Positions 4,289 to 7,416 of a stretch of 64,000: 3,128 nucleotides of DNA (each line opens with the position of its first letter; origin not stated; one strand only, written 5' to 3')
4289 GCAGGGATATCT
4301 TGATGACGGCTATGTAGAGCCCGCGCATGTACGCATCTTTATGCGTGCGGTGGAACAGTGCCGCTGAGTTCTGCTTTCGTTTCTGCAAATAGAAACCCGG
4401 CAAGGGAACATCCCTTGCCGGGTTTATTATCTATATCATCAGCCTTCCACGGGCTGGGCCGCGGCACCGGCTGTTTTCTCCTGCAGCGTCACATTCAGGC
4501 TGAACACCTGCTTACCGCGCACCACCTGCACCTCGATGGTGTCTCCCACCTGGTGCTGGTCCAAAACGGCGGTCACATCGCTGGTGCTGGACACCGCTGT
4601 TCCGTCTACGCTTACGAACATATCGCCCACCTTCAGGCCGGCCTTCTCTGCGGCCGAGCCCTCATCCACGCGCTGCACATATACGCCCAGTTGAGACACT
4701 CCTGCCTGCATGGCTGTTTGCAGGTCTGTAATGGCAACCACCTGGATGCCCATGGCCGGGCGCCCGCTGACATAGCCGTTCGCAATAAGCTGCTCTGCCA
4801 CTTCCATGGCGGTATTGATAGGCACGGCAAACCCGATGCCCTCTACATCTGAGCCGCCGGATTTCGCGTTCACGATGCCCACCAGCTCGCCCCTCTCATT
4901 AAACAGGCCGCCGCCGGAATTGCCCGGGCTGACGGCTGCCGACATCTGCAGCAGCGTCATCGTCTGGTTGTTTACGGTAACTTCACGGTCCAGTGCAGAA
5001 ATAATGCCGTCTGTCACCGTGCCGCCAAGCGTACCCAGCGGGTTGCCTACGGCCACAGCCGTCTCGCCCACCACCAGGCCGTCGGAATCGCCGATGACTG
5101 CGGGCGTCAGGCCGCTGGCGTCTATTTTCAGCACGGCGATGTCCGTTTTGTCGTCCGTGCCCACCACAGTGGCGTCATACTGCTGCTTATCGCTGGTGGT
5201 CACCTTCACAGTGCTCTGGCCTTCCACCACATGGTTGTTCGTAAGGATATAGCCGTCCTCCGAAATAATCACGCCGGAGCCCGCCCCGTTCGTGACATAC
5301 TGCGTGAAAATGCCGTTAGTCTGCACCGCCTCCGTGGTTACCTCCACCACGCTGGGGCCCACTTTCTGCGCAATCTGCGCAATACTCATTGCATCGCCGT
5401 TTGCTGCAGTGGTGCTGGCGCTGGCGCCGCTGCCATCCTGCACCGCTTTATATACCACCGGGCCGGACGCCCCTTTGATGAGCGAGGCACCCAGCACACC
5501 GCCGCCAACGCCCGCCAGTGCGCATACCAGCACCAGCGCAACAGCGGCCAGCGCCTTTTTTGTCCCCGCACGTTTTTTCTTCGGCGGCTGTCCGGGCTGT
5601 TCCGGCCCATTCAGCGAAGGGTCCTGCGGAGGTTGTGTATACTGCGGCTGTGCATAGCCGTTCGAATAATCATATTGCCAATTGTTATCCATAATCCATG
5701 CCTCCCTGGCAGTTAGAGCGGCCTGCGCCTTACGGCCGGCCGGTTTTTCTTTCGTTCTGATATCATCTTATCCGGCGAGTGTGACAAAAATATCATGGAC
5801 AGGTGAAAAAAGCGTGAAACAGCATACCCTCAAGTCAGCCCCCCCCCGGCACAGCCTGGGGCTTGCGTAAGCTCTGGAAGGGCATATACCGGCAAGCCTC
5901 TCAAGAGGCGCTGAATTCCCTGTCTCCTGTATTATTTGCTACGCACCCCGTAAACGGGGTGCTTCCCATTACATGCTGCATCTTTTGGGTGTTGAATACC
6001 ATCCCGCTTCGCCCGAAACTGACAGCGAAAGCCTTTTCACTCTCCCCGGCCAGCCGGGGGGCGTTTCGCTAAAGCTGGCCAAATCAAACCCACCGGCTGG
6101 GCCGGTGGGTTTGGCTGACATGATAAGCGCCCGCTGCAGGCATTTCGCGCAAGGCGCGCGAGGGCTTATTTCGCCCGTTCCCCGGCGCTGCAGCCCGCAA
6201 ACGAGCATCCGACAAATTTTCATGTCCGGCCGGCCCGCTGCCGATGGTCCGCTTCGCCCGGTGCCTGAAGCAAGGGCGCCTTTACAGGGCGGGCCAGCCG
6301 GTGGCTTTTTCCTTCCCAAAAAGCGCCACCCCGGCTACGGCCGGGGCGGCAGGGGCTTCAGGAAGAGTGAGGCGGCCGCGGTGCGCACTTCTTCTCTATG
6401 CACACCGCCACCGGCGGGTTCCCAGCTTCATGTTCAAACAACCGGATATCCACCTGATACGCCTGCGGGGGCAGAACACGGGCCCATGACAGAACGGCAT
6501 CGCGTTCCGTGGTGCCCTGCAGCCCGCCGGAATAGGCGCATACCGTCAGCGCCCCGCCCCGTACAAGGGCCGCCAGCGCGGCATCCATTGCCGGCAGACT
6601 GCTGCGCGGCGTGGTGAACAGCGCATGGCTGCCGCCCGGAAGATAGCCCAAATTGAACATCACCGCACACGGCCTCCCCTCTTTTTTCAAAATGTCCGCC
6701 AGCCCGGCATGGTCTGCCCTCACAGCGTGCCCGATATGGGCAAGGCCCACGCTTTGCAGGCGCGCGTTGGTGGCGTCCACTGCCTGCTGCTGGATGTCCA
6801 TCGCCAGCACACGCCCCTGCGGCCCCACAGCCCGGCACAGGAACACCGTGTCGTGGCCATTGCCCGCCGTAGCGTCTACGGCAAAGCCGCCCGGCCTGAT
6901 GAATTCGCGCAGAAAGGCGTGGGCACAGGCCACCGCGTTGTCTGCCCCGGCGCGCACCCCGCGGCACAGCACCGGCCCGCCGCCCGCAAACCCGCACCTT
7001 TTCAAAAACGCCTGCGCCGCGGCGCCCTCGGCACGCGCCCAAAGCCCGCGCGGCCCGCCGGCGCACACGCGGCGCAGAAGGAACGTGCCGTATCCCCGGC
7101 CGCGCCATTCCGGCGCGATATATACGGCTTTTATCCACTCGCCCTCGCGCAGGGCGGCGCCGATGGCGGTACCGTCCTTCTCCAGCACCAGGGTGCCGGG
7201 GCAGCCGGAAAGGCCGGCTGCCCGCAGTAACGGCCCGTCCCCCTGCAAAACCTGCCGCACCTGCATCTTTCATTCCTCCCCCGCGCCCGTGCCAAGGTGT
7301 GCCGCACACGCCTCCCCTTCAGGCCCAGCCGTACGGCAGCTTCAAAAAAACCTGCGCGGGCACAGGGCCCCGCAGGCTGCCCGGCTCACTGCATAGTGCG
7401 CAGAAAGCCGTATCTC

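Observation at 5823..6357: Unannotated ~260-bp GC-rich hairpin-dense module family (three copies in the window); copy A is a ~535-bp long imperfect palindrome centred on a perfect hairpin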

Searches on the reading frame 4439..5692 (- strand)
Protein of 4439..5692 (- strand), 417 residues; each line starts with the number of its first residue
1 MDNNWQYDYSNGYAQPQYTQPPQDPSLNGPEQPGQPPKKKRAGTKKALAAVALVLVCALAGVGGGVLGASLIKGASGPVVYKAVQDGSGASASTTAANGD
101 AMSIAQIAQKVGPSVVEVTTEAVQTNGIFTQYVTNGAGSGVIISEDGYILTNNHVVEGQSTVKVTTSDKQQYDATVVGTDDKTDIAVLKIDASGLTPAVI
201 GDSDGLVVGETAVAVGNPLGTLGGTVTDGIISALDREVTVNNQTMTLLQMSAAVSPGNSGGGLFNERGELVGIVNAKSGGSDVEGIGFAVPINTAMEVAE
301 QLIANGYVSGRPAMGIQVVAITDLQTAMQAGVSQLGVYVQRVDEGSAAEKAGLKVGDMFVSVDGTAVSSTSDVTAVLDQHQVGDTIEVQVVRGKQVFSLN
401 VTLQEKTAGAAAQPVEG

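Call 24: find_encoding_contigs(protein=window:4439-5692:-, flank=6000, max_places=6)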
Protein window:4439-5692:- (417 aa): 23 contigs read that carry it; 3 places shown.
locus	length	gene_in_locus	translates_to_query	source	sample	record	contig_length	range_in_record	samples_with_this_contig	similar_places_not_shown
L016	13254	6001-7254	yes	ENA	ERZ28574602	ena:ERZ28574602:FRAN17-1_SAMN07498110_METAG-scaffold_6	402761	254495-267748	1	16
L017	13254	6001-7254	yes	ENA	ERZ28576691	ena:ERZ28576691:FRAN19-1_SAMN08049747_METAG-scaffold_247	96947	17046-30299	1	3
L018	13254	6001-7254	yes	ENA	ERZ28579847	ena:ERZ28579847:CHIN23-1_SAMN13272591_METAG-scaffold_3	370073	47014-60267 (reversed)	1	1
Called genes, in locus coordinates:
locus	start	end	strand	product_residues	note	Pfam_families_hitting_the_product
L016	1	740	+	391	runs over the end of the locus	PF00089:Trypsin, PF13365:Trypsin_2, PF00595:PDZ (weak), PF13180:PDZ_2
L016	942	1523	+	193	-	PF00834:Ribul_P_3_epim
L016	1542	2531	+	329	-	PF03116:NQR2_RnfD_RnfE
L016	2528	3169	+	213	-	PF02508:Rnf-Nqr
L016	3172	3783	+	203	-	PF02508:Rnf-Nqr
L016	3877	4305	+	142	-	PF00583:Acetyltransf_1, PF13673:Acetyltransf_10, PF13508:Acetyltransf_7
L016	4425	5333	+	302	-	PF00583:Acetyltransf_1, PF13508:Acetyltransf_7, PF06962:rRNA_methylase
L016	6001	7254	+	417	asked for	PF00089:Trypsin, PF13365:Trypsin_2, PF00595:PDZ, PF13180:PDZ_2, PF17820:PDZ_6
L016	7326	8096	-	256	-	PF03437:BtpA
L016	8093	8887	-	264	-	PF02463:SMC_N (weak), PF00005:ABC_tran, PF13304:AAA_21 (faint)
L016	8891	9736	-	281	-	PF02463:SMC_N (faint), PF00005:ABC_tran, PF13304:AAA_21 (weak)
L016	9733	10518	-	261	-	PF02361:CbiQ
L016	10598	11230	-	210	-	-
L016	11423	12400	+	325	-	PF00294:PfkB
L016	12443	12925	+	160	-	PF04115:Ureidogly_lyase (weak)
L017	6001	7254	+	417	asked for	PF00089:Trypsin, PF13365:Trypsin_2, PF00595:PDZ, PF13180:PDZ_2, PF17820:PDZ_6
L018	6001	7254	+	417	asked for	PF00089:Trypsin, PF13365:Trypsin_2, PF00595:PDZ, PF13180:PDZ_2, PF17820:PDZ_6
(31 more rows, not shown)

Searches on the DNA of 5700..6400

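Call 15: search_rna_families(source=window, start=5700, end=6400, threshold=evalue, max_evalue=10)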
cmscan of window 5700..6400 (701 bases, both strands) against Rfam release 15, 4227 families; matches with E-value up to 10: 12.
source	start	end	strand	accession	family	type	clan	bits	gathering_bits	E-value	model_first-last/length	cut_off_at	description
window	6043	6110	-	RF01405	STnc490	Gene; sRNA;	-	20.1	56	0.14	1-124/124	no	STnc490 Hfq binding RNA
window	5864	5945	-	RF00357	snoR44_J54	Gene; snRNA; snoRNA; CD-box;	CL00069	19.2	48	0.86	1-97/97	no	Small nucleolar RNA R44/J54/Z268 family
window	6041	6118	-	RF02351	psRNA14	Gene; sRNA;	-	18.6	60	2.4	1-84/84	no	Proteobacteria sRNA psRNA14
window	5868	5970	+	RF02435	SpF41_sRNA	Gene; sRNA;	-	18.2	52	4.2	1-105/105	no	Streptococcus sRNA SpF41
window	6015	6106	+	RF01721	Pseudomon-groES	Cis-reg;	-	17.4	50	1.2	1-111/111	no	Pseudomon-groES RNA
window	6085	6113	-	RF02225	sX6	Gene; sRNA;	-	16.9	40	0.042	293-322/342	no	Proteobacterial sRNA sX6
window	6325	6350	+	RF02225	sX6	Gene; sRNA;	-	16.2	40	0.065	295-320/342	no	Proteobacterial sRNA sX6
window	6085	6113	+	RF02225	sX6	Gene; sRNA;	-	15.9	40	0.082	293-322/342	no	Proteobacterial sRNA sX6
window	6325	6350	-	RF02225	sX6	Gene; sRNA;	-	14.7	40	0.17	295-320/342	no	Proteobacterial sRNA sX6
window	5915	6048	-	RF02206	WT1-AS_4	Gene; lncRNA;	-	13.7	60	4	1-134/134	no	WT1 antisense RNA conserved region 4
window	6082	6114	+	RF02867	ncS011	Gene; sRNA;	-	12.1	48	1.4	171-204/207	no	Burkholderia sRNA 11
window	6039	6084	+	RF01768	flavi_FSE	Cis-reg; frameshift_element;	-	11.4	43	8.6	1-62/62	no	ribosomal frameshift site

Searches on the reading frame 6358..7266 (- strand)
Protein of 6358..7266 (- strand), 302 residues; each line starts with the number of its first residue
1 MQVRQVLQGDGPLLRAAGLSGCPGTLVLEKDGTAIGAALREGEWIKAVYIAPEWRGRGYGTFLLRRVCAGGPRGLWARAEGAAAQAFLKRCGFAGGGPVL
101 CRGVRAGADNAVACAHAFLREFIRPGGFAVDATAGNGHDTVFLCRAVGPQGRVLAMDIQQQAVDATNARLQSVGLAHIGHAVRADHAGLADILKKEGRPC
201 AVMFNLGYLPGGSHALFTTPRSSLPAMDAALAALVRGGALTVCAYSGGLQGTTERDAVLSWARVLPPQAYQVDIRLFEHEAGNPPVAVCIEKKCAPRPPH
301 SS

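Call 30: find_homologous_proteins(query=window:6358-7266:-, max_evalue=1e-30)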
Query window:6358-7266:- (302 aa): 736 proteins with E <= 1e-30 among 8000 candidates; the best 120 are listed.
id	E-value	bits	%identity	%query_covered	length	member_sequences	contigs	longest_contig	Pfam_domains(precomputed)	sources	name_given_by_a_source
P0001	2.0e-197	673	99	100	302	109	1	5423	PF06962.19,PF13508.14,PF00583.32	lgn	-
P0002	3.9e-145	501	75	99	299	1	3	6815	PF06962.19,PF13508.14,PF00583.32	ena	-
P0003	2.2e-144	499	76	99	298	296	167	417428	PF06962.19,PF13508.14,PF00583.32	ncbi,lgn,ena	-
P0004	2.6e-128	446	98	68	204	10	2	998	PF06962.19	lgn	-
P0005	2.0e-111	390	78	76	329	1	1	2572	PF06962.19,PF13508.14,PF00583.32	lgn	-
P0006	8.2e-109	382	62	97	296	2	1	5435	PF13673.14,PF06962.19,PF13508.14,PF00583.32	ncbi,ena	-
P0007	2.6e-88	314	58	91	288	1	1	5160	PF06962.19,PF13508.14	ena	-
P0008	8.7e-87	309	74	62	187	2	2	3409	PF06962.19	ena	-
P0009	8.6e-86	306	76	62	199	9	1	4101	PF13508.14,PF00583.32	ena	-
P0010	3.1e-84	301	97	46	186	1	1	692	PF06962.19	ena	-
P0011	8.1e-82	293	76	58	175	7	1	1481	PF06962.19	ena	-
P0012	1.2e-78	283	55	90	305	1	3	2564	PF13847.13,PF06962.19,PF13649.13,PF13508.14,PF00583.32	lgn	-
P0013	6.8e-78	280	52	97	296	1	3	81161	PF13847.13,PF06962.19,PF13508.14,PF00583.32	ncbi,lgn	-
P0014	1.1e-77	280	52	90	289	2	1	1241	PF13847.13,PF06962.19,PF13649.13,PF13508.14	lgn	-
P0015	2.4e-77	278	49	97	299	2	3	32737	PF13847.13,PF13673.14,PF06962.19,PF13508.14,PF00583.32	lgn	-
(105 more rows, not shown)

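Call 31: find_encoding_contigs(protein=P0003, flank=5000, max_places=4)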
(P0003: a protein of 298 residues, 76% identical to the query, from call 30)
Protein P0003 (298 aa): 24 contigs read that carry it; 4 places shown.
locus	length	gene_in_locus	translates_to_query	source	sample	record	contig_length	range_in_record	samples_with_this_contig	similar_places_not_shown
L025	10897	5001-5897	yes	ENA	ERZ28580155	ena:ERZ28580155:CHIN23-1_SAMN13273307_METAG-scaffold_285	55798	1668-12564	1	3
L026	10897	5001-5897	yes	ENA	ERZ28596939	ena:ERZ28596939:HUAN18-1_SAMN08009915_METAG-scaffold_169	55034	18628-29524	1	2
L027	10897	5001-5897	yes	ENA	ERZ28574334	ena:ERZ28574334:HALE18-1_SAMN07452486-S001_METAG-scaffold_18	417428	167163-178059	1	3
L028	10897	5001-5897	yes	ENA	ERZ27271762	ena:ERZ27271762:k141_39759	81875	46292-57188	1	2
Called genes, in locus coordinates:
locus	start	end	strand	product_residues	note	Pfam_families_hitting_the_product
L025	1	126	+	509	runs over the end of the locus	PF00672:HAMP, PF00512:HisKA, PF02518:HATPase_c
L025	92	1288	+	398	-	PF00089:Trypsin, PF13365:Trypsin_2, PF00595:PDZ (weak), PF13180:PDZ_2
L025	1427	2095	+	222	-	PF00834:Ribul_P_3_epim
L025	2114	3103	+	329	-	PF03116:NQR2_RnfD_RnfE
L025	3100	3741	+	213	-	PF02508:Rnf-Nqr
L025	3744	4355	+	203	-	PF02508:Rnf-Nqr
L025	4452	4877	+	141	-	PF00583:Acetyltransf_1, PF13673:Acetyltransf_10, PF13508:Acetyltransf_7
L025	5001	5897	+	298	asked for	PF00583:Acetyltransf_1 (weak), PF13508:Acetyltransf_7, PF06962:rRNA_methylase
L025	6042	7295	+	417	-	PF00089:Trypsin, PF13365:Trypsin_2, PF00595:PDZ, PF13180:PDZ_2, PF17820:PDZ_6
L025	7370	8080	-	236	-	PF03437:BtpA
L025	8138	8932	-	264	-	PF02463:SMC_N (weak), PF00005:ABC_tran, PF13304:AAA_21 (faint)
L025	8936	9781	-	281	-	PF00005:ABC_tran, PF02463:SMC_N (weak), PF13304:AAA_21 (weak)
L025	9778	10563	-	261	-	PF02361:CbiQ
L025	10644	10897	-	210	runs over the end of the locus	-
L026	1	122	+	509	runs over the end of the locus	PF00672:HAMP, PF00512:HisKA, PF02518:HATPase_c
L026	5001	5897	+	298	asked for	PF00583:Acetyltransf_1 (weak), PF13508:Acetyltransf_7, PF06962:rRNA_methylase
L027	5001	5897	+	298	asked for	PF00583:Acetyltransf_1 (weak), PF13508:Acetyltransf_7, PF06962:rRNA_methylase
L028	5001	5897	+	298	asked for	PF00583:Acetyltransf_1 (weak), PF13508:Acetyltransf_7, PF06962:rRNA_methylase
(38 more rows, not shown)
